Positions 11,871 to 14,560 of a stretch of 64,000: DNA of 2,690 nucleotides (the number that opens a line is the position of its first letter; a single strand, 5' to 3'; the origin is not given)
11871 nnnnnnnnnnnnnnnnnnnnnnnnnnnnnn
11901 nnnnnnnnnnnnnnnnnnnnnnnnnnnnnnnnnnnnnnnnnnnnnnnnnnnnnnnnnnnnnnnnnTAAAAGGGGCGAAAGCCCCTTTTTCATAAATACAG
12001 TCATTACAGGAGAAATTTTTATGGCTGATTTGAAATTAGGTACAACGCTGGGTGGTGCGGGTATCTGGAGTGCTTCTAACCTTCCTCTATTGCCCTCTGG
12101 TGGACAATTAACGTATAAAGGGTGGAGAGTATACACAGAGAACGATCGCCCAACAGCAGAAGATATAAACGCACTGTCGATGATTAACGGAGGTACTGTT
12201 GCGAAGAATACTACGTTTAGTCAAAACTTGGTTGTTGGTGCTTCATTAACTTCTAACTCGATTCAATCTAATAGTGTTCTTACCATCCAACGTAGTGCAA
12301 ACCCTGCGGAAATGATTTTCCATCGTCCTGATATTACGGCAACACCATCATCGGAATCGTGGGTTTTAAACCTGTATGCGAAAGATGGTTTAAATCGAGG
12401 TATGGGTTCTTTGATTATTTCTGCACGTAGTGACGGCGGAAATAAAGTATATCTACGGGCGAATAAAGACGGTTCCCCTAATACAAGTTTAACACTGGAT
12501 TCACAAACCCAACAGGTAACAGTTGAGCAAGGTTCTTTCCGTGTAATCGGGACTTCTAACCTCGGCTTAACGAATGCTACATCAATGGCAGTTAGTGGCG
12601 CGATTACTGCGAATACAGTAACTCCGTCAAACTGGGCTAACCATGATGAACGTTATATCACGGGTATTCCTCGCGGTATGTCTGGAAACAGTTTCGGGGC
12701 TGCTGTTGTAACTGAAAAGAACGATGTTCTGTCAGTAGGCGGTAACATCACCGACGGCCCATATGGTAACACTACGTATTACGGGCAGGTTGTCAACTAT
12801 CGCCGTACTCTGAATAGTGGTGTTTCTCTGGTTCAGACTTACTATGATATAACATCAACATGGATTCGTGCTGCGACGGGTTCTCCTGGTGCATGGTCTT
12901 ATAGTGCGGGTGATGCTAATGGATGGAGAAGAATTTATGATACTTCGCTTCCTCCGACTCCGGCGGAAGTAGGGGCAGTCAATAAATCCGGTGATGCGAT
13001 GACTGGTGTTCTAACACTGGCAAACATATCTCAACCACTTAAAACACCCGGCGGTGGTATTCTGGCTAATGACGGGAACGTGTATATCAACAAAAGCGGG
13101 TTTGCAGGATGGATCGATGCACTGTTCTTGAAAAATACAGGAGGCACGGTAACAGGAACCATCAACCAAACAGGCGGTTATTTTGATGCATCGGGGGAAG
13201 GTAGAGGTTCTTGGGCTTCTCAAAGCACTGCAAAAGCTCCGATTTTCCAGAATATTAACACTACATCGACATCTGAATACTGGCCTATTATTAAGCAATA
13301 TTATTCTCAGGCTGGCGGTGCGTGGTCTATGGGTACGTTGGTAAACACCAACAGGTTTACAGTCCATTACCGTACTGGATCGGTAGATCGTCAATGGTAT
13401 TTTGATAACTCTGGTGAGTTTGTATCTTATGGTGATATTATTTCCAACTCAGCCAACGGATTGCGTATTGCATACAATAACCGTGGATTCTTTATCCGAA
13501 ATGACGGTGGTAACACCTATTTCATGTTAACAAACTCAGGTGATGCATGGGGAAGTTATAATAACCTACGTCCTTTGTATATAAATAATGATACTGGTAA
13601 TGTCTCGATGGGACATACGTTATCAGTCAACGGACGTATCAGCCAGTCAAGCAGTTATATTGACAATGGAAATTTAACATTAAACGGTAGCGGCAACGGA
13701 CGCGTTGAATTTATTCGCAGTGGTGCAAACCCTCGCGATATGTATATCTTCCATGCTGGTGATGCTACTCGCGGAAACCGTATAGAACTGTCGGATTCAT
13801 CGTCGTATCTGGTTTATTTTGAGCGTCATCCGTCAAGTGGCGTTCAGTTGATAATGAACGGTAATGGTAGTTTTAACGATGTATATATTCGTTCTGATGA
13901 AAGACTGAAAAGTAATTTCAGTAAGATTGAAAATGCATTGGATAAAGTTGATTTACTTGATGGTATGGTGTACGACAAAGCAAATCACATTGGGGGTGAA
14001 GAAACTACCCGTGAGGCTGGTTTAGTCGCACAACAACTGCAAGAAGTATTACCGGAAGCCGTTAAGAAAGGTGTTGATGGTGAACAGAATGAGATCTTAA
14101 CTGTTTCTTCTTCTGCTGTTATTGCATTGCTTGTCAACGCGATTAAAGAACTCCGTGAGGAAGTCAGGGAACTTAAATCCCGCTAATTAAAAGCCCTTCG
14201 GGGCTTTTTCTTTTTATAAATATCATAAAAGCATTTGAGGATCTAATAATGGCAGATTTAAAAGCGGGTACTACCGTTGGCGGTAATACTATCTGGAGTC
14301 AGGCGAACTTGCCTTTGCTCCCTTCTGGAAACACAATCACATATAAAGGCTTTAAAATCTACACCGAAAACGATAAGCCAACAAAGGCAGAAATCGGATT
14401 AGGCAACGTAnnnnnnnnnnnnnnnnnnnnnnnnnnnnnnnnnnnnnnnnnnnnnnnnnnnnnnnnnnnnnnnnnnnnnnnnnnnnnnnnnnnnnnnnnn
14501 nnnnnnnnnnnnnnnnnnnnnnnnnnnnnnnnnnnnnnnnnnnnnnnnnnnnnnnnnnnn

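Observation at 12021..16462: Two tandem, paralogous distal tail-fibre genes, each a gp36-N-terminus/gp37-body fusion ending in a self-cleaving intramolecular chaperone domain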

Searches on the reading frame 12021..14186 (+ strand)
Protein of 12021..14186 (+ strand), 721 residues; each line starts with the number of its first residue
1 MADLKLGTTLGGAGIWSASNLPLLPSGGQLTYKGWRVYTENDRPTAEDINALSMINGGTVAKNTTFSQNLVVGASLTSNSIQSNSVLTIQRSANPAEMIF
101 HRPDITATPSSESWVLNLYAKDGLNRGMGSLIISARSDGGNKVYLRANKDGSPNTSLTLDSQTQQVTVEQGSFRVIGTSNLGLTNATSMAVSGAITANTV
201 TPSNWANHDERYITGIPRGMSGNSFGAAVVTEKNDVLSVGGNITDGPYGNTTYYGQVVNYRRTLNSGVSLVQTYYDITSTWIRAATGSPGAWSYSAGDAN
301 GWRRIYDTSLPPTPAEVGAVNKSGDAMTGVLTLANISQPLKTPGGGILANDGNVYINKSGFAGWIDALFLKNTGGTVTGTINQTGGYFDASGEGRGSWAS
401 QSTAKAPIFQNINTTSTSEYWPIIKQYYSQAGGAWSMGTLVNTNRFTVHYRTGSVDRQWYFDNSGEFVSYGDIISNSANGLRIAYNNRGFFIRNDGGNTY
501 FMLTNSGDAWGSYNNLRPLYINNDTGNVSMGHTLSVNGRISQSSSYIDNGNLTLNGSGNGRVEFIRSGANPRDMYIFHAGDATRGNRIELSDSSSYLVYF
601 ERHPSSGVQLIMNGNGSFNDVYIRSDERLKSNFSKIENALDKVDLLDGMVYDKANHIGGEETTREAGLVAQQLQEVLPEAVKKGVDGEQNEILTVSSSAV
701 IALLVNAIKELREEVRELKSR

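Call 4: search_protein_families(library=pfam, proteins=[window:12021-14186:+], max_evalue=0.01)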
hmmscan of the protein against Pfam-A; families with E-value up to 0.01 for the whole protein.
window:12021-14186:+ (721 aa): 3 families
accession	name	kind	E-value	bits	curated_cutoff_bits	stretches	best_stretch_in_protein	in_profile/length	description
PF21446.3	Gp34_trimer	-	1.3e-17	64.8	27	1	467-521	62-116/116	Long-tail fiber proximal subunit, C-terminal, trimerization domain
PF13884.11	Peptidase_S74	-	8.1e-14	52.1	22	1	625-682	1-58/58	Chaperone of endosialidase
PF18002.7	T6_Ig_like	-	0.0026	18.1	25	0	37-86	44-93/145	T6 antigen Ig like domain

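Call 16: search_protein_families(library=phrogs, proteins=[window:12021-14186:+], max_evalue=0.001)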
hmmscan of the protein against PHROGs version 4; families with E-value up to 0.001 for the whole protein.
window:12021-14186:+ (721 aa): 34 families (the best 25 are shown)
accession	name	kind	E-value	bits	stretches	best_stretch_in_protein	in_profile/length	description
phrog_5667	-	tail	1.1e-176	590.8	2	1-556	1-495/786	long tail fiber protein distal subunit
phrog_1699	-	tail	1.2e-76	260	3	606-721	875-990/1000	long tail fiber protein distal subunit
phrog_11011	-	tail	1e-46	160.4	2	492-720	1072-1275/1291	long tail fiber protein distal subunit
phrog_22609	-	tail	3.3e-46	158.5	2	611-719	1068-1174/1184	tail fiber protein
phrog_19567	-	tail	2.9e-43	149.2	1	605-721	1267-1377/1379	tail fiber protein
phrog_5668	-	tail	4.6e-36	125.1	1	473-721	1304-1557/1567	tail fiber protein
phrog_10316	-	tail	3.9e-26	91.9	1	494-720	1312-1468/1471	tail fiber protein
phrog_6722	-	tail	7.5e-25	88.5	1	299-561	548-666/974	tail fiber protein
phrog_3299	-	unknown function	7.5e-25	87.6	1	464-543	951-1030/1385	-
phrog_5481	-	tail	7e-24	85.3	1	608-719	899-1016/1043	tail fiber protein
phrog_14572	-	tail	8.3e-24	85.4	1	608-720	348-468/484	tail fiber protein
phrog_19966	-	tail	7.3e-22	78.7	1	609-721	617-723/724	long tail fiber protein distal subunit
phrog_8215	-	tail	1.2e-21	77.9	1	619-721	903-995/1000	baseplate wedge initiator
phrog_1425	-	tail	9.8e-21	74.7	1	1-86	1-83/912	hinge connector of long tail fiber protein distal connector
phrog_16472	-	tail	2.1e-19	70.6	1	1-90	1-89/496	tail fiber protein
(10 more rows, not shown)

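Call 17: search_protein_families(library=ncbifam, proteins=[window:12021-14186:+], max_evalue=0.01)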
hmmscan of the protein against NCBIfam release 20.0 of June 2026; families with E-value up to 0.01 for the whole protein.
window:12021-14186:+ (721 aa): 0 families

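Call 19: search_solved_structures(query=window:12021-14186:+, max_evalue=0.01, show_alignments=2)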
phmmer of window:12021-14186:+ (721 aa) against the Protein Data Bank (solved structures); distinct sequences matched with E-value up to 0.01: 6.
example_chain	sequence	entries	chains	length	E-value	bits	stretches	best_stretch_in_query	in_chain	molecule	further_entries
5yvq_A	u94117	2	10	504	3.4e-24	88.3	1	470-544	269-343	Tail fiber protein S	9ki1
4uxe_A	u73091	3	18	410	7.2e-16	60.8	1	469-596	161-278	LARGE TAIL FIBER PROTEIN P34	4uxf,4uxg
5nxf_A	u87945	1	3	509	1.7e-15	59.6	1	469-596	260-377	Long-tail fiber proximal subunit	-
5nxh_A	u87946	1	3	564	3e-15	58.8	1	469-596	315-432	Long-tail fiber proximal subunit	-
9x3r_M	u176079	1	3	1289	1.1e-14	57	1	468-596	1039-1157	Long-tail fiber proximal subunit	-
6f45_A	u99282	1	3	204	5.3e-08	34.8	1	602-720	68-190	Long tail fiber distal subunit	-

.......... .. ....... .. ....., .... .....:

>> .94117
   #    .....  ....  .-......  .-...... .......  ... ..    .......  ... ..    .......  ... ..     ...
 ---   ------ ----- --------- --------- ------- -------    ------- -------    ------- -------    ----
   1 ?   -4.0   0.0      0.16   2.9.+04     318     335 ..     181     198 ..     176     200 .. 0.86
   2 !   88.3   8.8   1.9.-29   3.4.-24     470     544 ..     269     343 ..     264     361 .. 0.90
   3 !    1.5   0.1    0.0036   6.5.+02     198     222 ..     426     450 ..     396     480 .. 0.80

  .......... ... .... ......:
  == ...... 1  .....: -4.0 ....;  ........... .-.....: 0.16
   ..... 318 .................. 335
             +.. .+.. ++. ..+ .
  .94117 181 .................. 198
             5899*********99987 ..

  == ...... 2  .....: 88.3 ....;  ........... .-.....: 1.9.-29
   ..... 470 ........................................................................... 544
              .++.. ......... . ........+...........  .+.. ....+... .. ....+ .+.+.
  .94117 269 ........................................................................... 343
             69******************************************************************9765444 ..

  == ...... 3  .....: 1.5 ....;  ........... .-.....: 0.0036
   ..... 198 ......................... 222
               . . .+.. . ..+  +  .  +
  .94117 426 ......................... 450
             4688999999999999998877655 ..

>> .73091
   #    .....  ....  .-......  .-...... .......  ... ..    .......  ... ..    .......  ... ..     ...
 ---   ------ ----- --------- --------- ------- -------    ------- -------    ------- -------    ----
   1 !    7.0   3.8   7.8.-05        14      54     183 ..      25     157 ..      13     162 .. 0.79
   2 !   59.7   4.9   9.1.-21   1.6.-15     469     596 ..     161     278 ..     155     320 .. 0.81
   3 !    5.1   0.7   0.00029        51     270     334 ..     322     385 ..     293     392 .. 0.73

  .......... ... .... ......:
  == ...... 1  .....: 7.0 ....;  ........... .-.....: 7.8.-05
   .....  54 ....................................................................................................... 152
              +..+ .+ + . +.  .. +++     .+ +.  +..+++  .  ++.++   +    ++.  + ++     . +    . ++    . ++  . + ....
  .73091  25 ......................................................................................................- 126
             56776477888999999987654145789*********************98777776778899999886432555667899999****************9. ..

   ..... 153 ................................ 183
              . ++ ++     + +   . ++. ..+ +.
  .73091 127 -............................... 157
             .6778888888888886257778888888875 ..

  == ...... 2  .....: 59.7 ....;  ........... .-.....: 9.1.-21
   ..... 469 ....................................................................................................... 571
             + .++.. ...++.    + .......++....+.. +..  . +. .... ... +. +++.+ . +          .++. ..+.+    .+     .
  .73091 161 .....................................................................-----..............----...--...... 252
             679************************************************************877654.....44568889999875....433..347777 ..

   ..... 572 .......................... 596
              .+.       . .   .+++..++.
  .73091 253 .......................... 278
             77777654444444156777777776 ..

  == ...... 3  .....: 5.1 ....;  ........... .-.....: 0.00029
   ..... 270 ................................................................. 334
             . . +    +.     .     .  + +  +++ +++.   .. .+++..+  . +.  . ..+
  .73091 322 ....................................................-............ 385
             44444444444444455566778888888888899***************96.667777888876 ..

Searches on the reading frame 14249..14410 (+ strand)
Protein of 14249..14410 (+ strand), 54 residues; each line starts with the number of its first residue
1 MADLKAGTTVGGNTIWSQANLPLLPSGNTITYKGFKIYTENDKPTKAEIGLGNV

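Call 31: search_dna_similar(query=window:14249-14410:+, collection=phages, mode=protein, max_rows=60, rows=spread, max_evalue=0.001)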
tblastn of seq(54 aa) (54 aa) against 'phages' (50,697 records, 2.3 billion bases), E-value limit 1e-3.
Records with a match: 1455; places in all: 1575; records where one place covers at least 80% of the query: 1440.
Best place of each record, by identity: >=99% 28; 95-99% 9; 90-95% 21; 80-90% 3; 60-80% 433; <60% 961.
By first word of the organism name: Escherichia 603; Klebsiella 277; Shigella 83; Acinetobacter 69; Aeromonas 59; Enterobacter 55; Vibrio 54; Enterobacteria 48; Yersinia 33; Salmonella 30; and 27 more.
By host as written in the record: Escherichia coli 259; - 167; Klebsiella pneumoniae 90; Escherichia coli B 28; Escherichia coli O157:H7 24; Aeromonas salmonicida 22; Escherichia coli str. K-12 substr. MG1655 22; Shigella sp. 21; and 365 more.
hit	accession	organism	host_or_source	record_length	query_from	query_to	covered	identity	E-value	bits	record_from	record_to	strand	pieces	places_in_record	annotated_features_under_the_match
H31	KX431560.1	Cronobacter phage vB_CsaM_leN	Cronobacter sakazakii ATCC BAA894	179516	1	54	100%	100.0%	1e-29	113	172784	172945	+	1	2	large distal tail fiber subunit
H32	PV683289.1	Klebsiella phage HMGUkp1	Klebsiella sp.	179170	1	54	100%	100.0%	2e-29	112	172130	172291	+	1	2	long tail fiber protein distal subunit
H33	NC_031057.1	Citrobacter phage vB_CfrM_CfP1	waste water plant raw effluent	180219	1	54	100%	90.7%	7e-28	108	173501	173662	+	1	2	long tail fiber protein distal subunit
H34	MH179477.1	Aeromonas phage 60AhydR15PP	Aeromonas hydrophila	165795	1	49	91%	65.3%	1e-15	73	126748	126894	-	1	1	small distal tail fiber subunit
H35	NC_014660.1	Acinetobacter phage Ac42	-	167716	1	48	89%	64.6%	6e-16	74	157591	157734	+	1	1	36: hinge connector of long tail fiber protein distal connector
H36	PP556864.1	Klebsiella phage vB_KM5a1-KLB25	Klebsiella sp. M5a1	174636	1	44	81%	68.2%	1e-14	71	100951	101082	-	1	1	similar to small distal tail fiber subunit; coding region spans ... | similar to long tail fiber proximal subunit; coding region spans ...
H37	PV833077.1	Klebsiella phage vB_KpnP_KM2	Klebsiella pneumoniae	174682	1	44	81%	68.2%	1e-14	71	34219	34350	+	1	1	hypothetical protein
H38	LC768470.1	Klebsiella phage phiKp_9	Klebsiella pneumoniae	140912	1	44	81%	68.2%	1e-14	71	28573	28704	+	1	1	hypothetical protein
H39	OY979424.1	Klebsiella phage vB_Ko_K41P2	-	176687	1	44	81%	68.2%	1e-14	71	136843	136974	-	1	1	hinge connector of long tail fiber protein distal connector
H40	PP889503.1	Klebsiella phage phi1_146054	Klebsiella pneumoniae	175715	1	44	81%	68.2%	1e-14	71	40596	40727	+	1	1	hinge connector of long tail fiber protein distal connector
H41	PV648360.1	Escherichia phage LF82-2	Escherichia coli LF82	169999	1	48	89%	62.5%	2e-14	70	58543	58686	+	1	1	hinge connector of long tail fiber protein distal connector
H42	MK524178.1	Escherichia phage PHB12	Escherichia coli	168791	1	48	89%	62.5%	2e-14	70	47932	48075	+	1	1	tail connector protein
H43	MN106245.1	Klebsiella phage EI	Klebsiella pneumoniae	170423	1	48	89%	60.4%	3e-14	69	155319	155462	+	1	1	hinge connector of long tail fiber, distal connector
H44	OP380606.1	Aeromonas phage avDM1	Aeromonas hydrophila BIOTECH 10089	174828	1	51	94%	56.9%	1e-14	71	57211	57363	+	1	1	long-tail fiber protein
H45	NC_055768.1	Klebsiella phage KP179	Klebsiella pneumoniae 2544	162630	1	44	81%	65.9%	6e-14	69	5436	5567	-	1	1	hinge connector of long tail fiber protein distal connector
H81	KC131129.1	Vibrio phage VH7D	Vibrio harveyi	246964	1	52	96%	50.0%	1e-10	59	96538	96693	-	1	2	none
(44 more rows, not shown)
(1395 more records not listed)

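Call 42: get_annotated_region(hit=H81, flank=12000)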
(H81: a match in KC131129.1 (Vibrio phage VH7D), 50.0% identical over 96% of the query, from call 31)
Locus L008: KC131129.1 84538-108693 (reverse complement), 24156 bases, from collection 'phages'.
description: Vibrio phage VH7D, complete genome.
organism: Vibrio phage VH7D (NCBI taxid 1262539)
taxonomy: Viruses; Duplodnaviria; Heunggongvirae; Uroviricota; Caudoviricetes; Straboviridae; Schizotequatrovirus; Schizotequatrovirus vh7d
host: Vibrio harveyi; source: ocean; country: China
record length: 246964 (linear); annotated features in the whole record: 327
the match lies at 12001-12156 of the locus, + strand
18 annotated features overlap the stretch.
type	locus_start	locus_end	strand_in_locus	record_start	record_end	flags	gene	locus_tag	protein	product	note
CDS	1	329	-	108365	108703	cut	-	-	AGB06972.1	hypothetical protein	-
CDS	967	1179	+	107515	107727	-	-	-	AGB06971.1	hypothetical protein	-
CDS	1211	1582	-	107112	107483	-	-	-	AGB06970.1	hypothetical protein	-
CDS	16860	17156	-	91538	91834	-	-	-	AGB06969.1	hypothetical protein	-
CDS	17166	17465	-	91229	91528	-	-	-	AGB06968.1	hypothetical protein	-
CDS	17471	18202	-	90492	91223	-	-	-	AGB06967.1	hypothetical protein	-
CDS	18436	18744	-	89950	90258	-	-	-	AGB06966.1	hypothetical protein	-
CDS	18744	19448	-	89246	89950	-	-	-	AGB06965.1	PhoH-like protein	similar to Mycobacterium tuberculosis PhoH-like protein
CDS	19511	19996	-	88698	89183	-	-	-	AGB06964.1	hypothetical protein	-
CDS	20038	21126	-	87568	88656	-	-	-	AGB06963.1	hypothetical protein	-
CDS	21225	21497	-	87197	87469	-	-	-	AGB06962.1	hypothetical protein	-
CDS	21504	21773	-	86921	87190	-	-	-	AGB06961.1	hypothetical protein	-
CDS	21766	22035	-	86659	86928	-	-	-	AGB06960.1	hypothetical protein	-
CDS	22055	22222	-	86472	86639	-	-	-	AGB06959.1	hypothetical protein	-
CDS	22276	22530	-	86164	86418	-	-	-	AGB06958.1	hypothetical protein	-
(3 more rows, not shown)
